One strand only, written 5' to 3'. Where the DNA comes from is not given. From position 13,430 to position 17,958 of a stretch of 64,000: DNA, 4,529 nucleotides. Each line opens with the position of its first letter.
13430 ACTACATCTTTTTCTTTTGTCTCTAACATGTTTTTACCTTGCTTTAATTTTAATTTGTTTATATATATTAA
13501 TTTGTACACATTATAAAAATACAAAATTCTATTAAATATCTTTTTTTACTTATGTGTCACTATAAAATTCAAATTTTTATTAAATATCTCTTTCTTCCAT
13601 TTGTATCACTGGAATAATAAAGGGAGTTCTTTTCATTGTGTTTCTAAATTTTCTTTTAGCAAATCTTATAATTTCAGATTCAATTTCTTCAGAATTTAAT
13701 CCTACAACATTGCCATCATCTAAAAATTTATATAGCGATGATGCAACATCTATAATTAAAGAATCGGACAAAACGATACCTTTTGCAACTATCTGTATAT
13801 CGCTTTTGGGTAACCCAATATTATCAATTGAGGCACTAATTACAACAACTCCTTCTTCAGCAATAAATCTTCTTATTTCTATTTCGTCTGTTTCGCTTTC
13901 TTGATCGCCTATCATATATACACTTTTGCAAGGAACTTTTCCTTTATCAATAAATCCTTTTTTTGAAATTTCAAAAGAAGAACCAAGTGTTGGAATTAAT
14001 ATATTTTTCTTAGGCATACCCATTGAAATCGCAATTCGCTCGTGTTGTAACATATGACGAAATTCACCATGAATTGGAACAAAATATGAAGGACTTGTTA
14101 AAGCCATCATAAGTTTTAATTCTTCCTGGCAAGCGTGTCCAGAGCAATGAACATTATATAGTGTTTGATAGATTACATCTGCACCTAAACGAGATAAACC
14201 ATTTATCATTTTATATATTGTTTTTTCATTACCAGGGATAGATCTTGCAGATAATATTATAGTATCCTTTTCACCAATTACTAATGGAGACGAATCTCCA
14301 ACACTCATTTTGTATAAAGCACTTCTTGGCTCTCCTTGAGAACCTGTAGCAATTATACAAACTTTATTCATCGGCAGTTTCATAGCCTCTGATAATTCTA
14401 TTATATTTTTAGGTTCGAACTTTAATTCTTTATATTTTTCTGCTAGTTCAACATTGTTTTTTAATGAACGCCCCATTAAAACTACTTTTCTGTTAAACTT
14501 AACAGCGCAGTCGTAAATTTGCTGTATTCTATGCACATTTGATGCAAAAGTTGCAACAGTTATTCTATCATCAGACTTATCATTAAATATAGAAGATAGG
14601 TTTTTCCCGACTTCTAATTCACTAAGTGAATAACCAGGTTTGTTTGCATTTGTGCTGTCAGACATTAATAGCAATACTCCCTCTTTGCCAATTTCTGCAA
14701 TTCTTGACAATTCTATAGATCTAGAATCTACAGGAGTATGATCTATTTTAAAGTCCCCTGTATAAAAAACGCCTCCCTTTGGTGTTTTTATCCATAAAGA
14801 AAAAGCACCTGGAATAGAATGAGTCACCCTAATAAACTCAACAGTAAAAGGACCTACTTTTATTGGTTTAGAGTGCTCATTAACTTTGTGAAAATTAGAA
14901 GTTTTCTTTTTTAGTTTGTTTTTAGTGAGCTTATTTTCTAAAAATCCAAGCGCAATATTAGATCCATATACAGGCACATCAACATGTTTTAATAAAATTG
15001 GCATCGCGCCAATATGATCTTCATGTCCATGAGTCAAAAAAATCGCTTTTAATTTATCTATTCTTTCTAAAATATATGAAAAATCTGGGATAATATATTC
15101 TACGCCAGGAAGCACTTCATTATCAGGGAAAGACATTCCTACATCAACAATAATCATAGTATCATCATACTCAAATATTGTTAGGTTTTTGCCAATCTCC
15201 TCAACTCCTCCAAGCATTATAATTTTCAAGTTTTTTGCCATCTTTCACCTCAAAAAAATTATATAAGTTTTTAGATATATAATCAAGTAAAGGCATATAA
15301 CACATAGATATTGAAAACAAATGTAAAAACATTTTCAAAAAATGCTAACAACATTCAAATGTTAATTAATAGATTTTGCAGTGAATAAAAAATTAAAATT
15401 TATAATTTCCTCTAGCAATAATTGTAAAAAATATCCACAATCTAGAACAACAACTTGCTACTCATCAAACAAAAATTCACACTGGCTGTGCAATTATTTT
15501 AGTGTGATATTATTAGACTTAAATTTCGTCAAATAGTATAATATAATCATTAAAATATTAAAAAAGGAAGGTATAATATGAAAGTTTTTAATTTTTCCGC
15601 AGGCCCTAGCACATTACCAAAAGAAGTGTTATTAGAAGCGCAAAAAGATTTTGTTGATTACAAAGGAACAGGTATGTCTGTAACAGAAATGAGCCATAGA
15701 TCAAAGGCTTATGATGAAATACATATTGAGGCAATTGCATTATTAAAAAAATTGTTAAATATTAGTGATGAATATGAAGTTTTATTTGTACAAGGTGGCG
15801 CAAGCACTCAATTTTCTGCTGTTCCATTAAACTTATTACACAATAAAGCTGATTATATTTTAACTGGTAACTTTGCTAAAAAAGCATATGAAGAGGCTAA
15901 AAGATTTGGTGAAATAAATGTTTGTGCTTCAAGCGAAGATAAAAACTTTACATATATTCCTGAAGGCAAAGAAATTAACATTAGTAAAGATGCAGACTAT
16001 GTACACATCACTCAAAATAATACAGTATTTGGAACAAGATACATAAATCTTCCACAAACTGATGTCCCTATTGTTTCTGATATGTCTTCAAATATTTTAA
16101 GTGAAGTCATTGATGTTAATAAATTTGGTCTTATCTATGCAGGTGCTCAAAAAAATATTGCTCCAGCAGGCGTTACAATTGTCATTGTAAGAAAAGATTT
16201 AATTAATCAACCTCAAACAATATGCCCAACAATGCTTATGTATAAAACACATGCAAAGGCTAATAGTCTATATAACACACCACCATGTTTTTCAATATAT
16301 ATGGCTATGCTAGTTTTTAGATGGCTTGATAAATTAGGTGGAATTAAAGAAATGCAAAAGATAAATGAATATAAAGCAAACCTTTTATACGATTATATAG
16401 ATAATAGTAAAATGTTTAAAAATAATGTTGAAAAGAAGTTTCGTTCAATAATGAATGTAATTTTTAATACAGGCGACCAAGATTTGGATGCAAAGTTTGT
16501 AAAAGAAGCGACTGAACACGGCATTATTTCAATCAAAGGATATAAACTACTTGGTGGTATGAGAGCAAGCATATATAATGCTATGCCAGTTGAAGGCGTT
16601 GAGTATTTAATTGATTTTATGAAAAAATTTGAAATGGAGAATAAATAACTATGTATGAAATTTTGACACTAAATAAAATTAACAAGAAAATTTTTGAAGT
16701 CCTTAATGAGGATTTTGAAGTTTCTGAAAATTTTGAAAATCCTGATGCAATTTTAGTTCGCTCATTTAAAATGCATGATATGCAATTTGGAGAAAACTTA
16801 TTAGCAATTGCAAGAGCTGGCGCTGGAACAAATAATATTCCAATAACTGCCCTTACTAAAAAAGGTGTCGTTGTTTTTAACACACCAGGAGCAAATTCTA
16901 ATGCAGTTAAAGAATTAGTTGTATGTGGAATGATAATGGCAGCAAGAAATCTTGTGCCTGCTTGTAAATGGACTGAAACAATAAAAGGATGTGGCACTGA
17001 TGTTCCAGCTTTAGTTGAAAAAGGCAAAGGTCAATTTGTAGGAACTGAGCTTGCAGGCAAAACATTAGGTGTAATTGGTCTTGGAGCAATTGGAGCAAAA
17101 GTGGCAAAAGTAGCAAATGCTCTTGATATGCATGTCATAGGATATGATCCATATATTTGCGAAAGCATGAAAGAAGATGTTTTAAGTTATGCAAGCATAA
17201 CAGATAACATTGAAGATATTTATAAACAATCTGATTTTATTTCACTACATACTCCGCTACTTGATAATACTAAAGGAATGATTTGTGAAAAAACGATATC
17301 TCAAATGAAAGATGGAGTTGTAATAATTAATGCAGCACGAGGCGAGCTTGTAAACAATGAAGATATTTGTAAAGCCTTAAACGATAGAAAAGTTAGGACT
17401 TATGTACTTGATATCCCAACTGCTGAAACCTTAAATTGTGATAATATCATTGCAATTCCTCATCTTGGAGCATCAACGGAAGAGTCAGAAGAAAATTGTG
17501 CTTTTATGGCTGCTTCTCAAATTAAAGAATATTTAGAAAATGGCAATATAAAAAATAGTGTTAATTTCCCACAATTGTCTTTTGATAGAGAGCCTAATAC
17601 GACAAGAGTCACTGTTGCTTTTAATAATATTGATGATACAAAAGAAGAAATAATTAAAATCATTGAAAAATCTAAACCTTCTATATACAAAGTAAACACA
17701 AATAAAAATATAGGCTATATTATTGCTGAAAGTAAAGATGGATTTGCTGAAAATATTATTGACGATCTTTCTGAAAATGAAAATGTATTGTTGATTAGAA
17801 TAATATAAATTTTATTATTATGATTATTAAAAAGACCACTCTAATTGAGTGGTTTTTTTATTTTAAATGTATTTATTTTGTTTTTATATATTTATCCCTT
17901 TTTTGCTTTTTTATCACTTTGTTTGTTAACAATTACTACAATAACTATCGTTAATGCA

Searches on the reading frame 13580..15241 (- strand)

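Call 8: search_protein_families(library=pfam, proteins=[window:13580-15241:-], max_evalue=0.001)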
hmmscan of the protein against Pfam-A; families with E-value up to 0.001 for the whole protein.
window:13580-15241:- (553 aa): 5 families
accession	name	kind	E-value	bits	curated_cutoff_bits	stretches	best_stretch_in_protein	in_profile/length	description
PF22505.1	RNase_J_b_CASP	-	3.1e-42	143.8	27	1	225-349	2-126/126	Ribonuclease J, beta-CASP domain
PF00753.33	Lactamase_B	-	1.4e-12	48.4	22.7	1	19-164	7-150/196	Metallo-beta-lactamase superfamily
PF12706.13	Lactamase_B_2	-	3e-11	43.7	27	1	58-165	25-144/200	Beta-lactamase superfamily domain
PF07521.17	RMMBL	-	5e-11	42.9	21.6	1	356-403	4-51/63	Zn-dependent metallo-hydrolase RNA specificity domain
PF17770.6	RNase_J_C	-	1.9e-06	29.2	23.8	1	457-547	5-100/102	Ribonuclease J C-terminal domain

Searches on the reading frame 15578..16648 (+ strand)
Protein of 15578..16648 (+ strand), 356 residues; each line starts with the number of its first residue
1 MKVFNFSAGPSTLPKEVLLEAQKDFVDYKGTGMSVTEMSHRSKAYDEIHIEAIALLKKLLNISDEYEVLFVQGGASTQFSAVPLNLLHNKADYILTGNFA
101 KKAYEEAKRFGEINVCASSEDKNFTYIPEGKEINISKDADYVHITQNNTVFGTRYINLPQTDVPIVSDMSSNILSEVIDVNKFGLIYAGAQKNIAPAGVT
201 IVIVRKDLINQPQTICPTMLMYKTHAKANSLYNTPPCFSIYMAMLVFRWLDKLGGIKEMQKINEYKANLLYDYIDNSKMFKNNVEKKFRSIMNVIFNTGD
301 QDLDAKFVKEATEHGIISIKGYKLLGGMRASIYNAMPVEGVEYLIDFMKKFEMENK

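Call 8: search_protein_families(library=pfam, proteins=[window:15578-16648:+], max_evalue=0.001)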
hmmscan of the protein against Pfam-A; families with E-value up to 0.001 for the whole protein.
window:15578-16648:+ (356 aa): 1 family
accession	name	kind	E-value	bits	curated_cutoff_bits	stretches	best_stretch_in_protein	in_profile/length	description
PF00266.25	Aminotran_5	-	1.3e-45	156.5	21.5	1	3-344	1-371/371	Aminotransferase class-V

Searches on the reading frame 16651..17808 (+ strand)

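Call 8: search_protein_families(library=pfam, proteins=[window:16651-17808:+], max_evalue=0.001)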
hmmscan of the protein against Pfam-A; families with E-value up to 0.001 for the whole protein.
window:16651-17808:+ (385 aa): 3 families
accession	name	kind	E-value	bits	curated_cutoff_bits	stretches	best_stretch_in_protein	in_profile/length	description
PF02826.25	2-Hacid_dh_C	-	5.5e-43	146.8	25.1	1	95-273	5-178/178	D-isomer specific 2-hydroxyacid dehydrogenase, NAD binding domain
PF00389.36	2-Hacid_dh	-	1.9e-19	70.1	24.6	1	20-305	30-134/134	D-isomer specific 2-hydroxyacid dehydrogenase, catalytic domain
PF03446.21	NAD_binding_2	-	1.7e-05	25.3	21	1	139-249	2-113/161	NAD binding domain of 6-phosphogluconate dehydrogenase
